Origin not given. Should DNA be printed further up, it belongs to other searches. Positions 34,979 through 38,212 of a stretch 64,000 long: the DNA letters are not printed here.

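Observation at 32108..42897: ABC-transporter-dependent glycan pathway with Wzt C-terminal domain, a methyltransferase-coiled-coil-GT2-GT4 megaenzyme and a radical SAM/SPASM enzyme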

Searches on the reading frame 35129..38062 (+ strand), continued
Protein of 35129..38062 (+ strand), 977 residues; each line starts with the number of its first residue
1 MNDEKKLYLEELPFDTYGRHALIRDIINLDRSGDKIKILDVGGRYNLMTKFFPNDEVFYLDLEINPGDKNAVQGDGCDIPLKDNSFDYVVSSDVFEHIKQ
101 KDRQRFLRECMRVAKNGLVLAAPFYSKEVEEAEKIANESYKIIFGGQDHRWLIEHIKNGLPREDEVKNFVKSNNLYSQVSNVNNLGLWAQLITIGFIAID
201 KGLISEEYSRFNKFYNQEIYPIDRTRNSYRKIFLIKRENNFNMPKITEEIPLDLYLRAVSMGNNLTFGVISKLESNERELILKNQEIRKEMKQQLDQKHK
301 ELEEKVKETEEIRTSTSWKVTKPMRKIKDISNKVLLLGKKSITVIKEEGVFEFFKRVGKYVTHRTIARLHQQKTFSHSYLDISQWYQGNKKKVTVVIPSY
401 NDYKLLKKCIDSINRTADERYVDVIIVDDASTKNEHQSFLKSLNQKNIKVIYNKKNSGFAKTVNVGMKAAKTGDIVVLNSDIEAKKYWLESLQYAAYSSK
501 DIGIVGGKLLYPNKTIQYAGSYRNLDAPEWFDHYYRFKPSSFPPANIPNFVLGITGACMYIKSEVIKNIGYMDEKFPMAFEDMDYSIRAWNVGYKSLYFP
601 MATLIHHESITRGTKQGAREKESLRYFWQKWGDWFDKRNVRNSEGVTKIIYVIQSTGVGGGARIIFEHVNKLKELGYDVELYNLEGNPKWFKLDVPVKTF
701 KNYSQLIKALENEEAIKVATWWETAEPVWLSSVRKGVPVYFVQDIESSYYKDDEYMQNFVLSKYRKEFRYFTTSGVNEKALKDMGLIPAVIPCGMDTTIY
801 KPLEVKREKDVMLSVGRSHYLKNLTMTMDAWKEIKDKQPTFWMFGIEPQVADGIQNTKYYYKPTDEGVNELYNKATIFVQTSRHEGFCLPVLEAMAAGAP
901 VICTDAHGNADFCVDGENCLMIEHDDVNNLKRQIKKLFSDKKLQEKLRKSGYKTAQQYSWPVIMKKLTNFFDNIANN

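Call 14: find_encoding_contigs(protein=P0001, flank=10000, max_places=3)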
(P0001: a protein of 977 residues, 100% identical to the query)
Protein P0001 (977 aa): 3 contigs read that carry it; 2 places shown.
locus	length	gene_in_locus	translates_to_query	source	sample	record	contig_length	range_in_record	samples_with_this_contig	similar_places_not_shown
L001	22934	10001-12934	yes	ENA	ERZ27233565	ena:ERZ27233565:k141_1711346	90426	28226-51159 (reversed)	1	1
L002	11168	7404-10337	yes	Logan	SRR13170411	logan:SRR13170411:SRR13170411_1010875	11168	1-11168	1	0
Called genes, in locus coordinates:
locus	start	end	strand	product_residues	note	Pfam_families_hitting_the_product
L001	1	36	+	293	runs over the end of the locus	PF00483:NTP_transferase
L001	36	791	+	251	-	PF00483:NTP_transferase, PF12804:NTP_transf_3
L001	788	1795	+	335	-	PF01073:3Beta_HSD, PF01370:Epimerase, PF02719:Polysacc_synt_2, PF04321:RmlD_sub_bind, PF07993:NAD_binding_4, PF13460:NAD_binding_10, PF16363:GDP_Man_Dehyd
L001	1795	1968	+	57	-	PF01073:3Beta_HSD (weak), PF01370:Epimerase, PF16363:GDP_Man_Dehyd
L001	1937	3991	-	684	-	PF00082:Peptidase_S8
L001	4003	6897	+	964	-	-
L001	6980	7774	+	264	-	PF01061:ABC2_membrane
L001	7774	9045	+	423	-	PF00005:ABC_tran, PF13304:AAA_21 (faint), PF14524:Wzt_C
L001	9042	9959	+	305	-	PF04055:Radical_SAM, PF13186:SPASM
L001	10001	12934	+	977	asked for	PF08241:Methyltransf_11, PF13649:Methyltransf_25, PF00535:Glycos_transf_2, PF13641:Glyco_tranf_2_3, PF20706:GT4-conflict (weak), PF00534:Glycos_transf_1, PF13692:Glyco_trans_1_4, PF13524:Glyco_trans_1_2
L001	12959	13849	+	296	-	PF13641:Glyco_tranf_2_3, PF00535:Glycos_transf_2, PF10111:Glyco_tranf_2_2, PF13506:Glyco_transf_21 (weak), PF13712:Glyco_tranf_2_5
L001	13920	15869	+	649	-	PF13692:Glyco_trans_1_4, PF13524:Glyco_trans_1_2, PF03808:Glyco_tran_WecG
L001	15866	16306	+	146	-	PF14221:DUF4330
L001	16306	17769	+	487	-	PF04932:Wzy_C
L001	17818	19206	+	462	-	PF00483:NTP_transferase, PF12804:NTP_transf_3, PF22640:ManC_GMP_beta-helix, PF01050:MannoseP_isomer, PF07883:Cupin_2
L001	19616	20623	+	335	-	PF00953:Glycos_transf_4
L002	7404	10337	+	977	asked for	PF08241:Methyltransf_11, PF13649:Methyltransf_25, PF00535:Glycos_transf_2, PF13641:Glyco_tranf_2_3, PF20706:GT4-conflict (weak), PF00534:Glycos_transf_1, PF13692:Glyco_trans_1_4, PF13524:Glyco_trans_1_2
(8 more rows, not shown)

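Call 15: list_cluster_members(proteins=[P0001, P0002, P0003])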
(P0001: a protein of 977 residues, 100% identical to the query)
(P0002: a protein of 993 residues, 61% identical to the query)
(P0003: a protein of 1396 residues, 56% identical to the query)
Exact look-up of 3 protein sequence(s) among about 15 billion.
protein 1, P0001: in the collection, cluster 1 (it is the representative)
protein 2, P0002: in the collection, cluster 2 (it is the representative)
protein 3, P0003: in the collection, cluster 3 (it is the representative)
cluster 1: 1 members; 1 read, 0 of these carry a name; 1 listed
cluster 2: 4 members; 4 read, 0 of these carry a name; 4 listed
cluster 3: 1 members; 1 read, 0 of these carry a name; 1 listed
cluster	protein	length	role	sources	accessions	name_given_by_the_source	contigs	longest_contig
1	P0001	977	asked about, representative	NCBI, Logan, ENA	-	-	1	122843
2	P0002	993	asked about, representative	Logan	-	-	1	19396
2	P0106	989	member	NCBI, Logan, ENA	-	-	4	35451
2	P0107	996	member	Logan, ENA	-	-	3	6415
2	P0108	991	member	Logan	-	-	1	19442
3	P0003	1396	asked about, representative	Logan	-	-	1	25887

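Call 29: find_encoding_contigs(protein=P0106, flank=10000, max_places=1)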
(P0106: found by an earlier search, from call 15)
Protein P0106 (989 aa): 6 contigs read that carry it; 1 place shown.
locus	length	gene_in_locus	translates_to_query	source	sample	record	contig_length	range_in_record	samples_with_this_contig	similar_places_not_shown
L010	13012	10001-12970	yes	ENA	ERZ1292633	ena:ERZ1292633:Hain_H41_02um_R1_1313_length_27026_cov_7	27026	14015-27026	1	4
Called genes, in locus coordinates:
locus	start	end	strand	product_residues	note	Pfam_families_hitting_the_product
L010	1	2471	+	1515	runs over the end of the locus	PF00082:Peptidase_S8, PF01839:FG-GAP (faint), PF13517:FG-GAP_3, PF17957:Big_7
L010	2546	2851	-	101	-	-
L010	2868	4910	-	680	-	PF00082:Peptidase_S8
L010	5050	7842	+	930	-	-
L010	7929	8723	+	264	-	PF01061:ABC2_membrane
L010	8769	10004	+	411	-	PF00005:ABC_tran, PF14524:Wzt_C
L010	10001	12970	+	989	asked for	PF08241:Methyltransf_11, PF13649:Methyltransf_25 (weak), PF00535:Glycos_transf_2, PF13641:Glyco_tranf_2_3, PF00534:Glycos_transf_1, PF13692:Glyco_trans_1_4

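Call 30: find_encoding_contigs(protein=P0003, flank=10000, max_places=1)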
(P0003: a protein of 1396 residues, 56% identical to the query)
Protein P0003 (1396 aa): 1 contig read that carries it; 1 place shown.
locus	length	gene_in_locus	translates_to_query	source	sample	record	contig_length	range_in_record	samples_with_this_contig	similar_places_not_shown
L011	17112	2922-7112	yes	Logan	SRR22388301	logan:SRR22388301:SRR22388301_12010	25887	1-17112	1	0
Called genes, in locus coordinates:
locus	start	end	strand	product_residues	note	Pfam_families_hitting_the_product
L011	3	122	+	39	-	?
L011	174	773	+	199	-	-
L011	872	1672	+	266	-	PF01061:ABC2_membrane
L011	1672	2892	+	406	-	PF00005:ABC_tran, PF14524:Wzt_C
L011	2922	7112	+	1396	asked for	PF13692:Glyco_trans_1_4, PF08241:Methyltransf_11, PF00535:Glycos_transf_2, PF13641:Glyco_tranf_2_3, PF00534:Glycos_transf_1, PF13692:Glyco_trans_1_4, PF20706:GT4-conflict, PF13524:Glyco_trans_1_2, +1 more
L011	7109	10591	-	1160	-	PF05048:NosD (faint), PF17957:Big_7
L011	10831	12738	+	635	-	-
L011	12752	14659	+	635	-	-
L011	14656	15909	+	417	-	PF00534:Glycos_transf_1, PF13692:Glyco_trans_1_4, PF13524:Glyco_trans_1_2 (weak)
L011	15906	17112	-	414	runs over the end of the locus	PF13641:Glyco_tranf_2_3, PF00535:Glycos_transf_2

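Call 38: predict_structure(alignment_id=A1)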
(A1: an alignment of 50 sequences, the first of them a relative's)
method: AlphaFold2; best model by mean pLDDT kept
length: 977 residues; sequences in the alignment: 50
mean_pLDDT: 88.2   pTM: 0.65
mean pLDDT of the five models: 88.2, 86.9, 86.8, 86.5, 84.6
residues with pLDDT >= 90: 685; 70-90: 190; 50-70: 50; < 50: 52
segments of 3 or more residues with pLDDT < 50: 1-5, 312-337, 362-377
pLDDT, mean of each block of 10 residues (from residue 1): 53 91 93 90 89 95 89 95 97 95 98 97 96 92 85 94 97 96 92 82 80 93 91 94 78 89 80 72 69 68 57 39 36 45 57 60 46 54 92 97 96 95 97 96 95 91 97 95 96 96 98 94 86 93 92 97 97 93 97 97 86 74 94 92 97 87 93 98 89 94 95 97 96 96 88 87 94 93 93 92 94 94 95 94 95 95 94 98 85 96 91 95 95 97 97 95 97 90
secondary structure, 60 per line:
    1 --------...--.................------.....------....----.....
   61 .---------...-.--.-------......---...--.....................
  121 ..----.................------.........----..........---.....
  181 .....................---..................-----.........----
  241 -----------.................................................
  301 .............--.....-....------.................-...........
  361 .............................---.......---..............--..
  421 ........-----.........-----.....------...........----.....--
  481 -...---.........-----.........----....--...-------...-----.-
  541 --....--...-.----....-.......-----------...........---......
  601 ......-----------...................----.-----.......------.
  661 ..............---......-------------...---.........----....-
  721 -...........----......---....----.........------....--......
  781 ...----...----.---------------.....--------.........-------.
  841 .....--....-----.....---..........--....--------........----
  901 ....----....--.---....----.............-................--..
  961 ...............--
elements in order (helices of 4 or more, strands of 3 or more residues): H14-30 E37-41 H48-51 E56-61 E71-73 E86-91 H100-113 E114-122 H127-143 H150-158 H163-172 E176-184 H185-201 H205-222 E228-236 H252-313 H316-320 H322-325 H332-348 H350-389 E393-399 H403-416 E422-428 H434-442 E448-452 H459-469 E474-478 E482-484 H488-496 E502-510 E515-518 E521-523 E531-533 H543-546 E549-551 E558-561 H563-569 H581-591 E595-606 H618-636 E647-653 H660-674 E678-683 E697-699 H703-711 E716-719 H722-732 E737-742 H746-749 H754-762 E769-772 H775-783 E788-790 E811-815 H824-832 E840-845 H848-851 E857-861 H865-874 E877-880 H889-896 E901-904 H909-912 E919-922 H927-939 H941-956 H960-975

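Call 57: fold_search(model_id=the predicted structure, library=pdb)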
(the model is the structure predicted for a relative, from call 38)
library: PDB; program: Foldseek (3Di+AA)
matches with E <= 10: 1746; with E <= 0.001: 967
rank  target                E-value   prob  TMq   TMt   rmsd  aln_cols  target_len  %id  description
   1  7qsg_A                9.7e-17  1.00  0.30  0.72   3.7       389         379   17  Methylmannose polysaccharide mannosyltransferase from M. hassiacum (released 2023-01-25)
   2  6eji_A                3.2e-16  1.00  0.31  0.78   3.5       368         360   17  Structure of a glycosyltransferase (released 2018-02-07)
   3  6kih_A                5.1e-15  1.00  0.30  0.69   5.2       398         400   17  Sucrose-phosphate synthase (tll1590) from Thermosynechococcus elongatus (released 2020-05-27)
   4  3c48_B                8.8e-15  1.00  0.19  0.42  11.1       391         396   14  Structure of the retaining glycosyltransferase MshA: The first step in mycothiol biosynthesis. Organism: Corynebacteri (released 2008-03-25)
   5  6kih_B                1.0e-14  1.00  0.30  0.71   3.7       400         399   18  Sucrose-phosphate synthase (tll1590) from Thermosynechococcus elongatus (released 2020-05-27)
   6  8dvz                  1.5e-14  1.00  0.29  0.71   3.9       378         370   18  Structure of the Campylobacter concisus glycosyltransferase PglA R282V variant (released 2024-01-17)
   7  3c4q_A                1.6e-14  1.00  0.31  0.73   3.9       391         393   14  Structure of the retaining glycosyltransferase MshA : The first step in mycothiol biosynthesis. Organism : Corynebacte (released 2008-04-01)
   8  6d9t                  2.0e-14  1.00  0.31  0.76   3.5       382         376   16  BshA from Staphylococcus aureus complexed with UDP (released 2019-05-08)
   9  4xsp_A                2.3e-14  1.00  0.30  0.77   3.2       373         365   16  Crystal structure of Anabaena Alr3699/HepE in complex with UDP (released 2016-01-13)
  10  3c4q_B                2.4e-14  1.00  0.31  0.73   3.7       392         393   15  Structure of the retaining glycosyltransferase MshA : The first step in mycothiol biosynthesis. Organism : Corynebacte (released 2008-04-01)
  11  4xsu_B                3.1e-14  1.00  0.30  0.76   3.3       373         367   15  Crystal structure of Anabaena Alr3699/HepE in complex with UDP and glucose (released 2016-01-13)
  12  4xsr_B                3.9e-14  1.00  0.31  0.78   3.0       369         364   16  Crystal structure of Anabaena Alr3699/HepE in complex with UDP-glucose (released 2016-01-13)
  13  6n1x                  4.9e-14  1.00  0.31  0.75   4.2       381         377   15  BshA from Staphylococcus aureus complexed with UDP and N-acetylglucosamine (released 2019-08-21)
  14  4xso_A                5.5e-14  1.00  0.31  0.79   2.9       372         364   17  Crystal structure of apo-form Alr3699/HepE from Anabaena sp. strain PCC 7120 (released 2016-01-13)
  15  6tvp_A                5.5e-14  1.00  0.29  0.67   4.8       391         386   16  Structure of Mycobacterium smegmatis alpha-maltose-1-phosphate synthase GlgM (released 2020-04-22)
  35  7qsg_B                8.1e-13  1.00  0.26  0.76   4.3       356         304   19  Methylmannose polysaccharide mannosyltransferase from M. hassiacum (released 2023-01-25)
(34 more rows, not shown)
